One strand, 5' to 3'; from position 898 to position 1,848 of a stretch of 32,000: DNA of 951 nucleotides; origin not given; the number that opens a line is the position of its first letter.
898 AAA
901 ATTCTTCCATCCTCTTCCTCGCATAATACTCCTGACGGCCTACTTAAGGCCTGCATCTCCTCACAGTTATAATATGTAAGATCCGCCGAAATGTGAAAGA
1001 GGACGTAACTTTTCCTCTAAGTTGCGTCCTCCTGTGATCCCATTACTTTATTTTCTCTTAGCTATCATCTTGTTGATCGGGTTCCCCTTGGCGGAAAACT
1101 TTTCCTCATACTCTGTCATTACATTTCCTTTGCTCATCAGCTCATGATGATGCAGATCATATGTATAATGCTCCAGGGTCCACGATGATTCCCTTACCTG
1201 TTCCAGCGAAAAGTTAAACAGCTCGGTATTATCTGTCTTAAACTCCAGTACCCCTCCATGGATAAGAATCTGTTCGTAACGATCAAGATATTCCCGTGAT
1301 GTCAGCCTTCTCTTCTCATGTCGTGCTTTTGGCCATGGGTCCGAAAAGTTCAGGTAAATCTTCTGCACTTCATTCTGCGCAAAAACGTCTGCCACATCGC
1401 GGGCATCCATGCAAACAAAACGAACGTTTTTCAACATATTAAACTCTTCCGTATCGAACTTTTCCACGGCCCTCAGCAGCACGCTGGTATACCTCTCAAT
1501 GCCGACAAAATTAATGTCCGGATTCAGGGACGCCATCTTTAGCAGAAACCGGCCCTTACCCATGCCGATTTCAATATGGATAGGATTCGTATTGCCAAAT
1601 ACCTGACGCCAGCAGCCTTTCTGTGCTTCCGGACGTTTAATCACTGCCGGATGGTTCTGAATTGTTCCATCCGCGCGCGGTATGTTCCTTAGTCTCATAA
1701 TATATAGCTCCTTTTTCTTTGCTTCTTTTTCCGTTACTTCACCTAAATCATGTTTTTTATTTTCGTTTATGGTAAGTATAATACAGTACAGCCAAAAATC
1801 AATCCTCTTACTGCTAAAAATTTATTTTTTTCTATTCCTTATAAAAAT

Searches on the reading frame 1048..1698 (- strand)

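Call 28: search_protein_families(library=pfam, proteins=[window:1048-1698:-])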
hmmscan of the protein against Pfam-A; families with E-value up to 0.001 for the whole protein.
window:1048-1698:- (216 aa): 4 families
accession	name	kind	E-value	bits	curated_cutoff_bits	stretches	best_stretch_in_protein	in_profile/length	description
PF02390.23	Methyltransf_4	-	1.8e-46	158.2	24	1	38-210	2-172/173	Putative methyltransferase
PF13649.12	Methyltransf_25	-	2.7e-05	25.2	27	1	43-117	3-71/97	Methyltransferase domain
PF13847.12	Methyltransf_31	-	9.4e-05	22.6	27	1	42-113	8-77/145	Methyltransferase domain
PF24675.1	NpmA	-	0.00011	22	60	1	29-122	15-106/214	16S rRNA (adenine(1408)-N(1))-methyltransferase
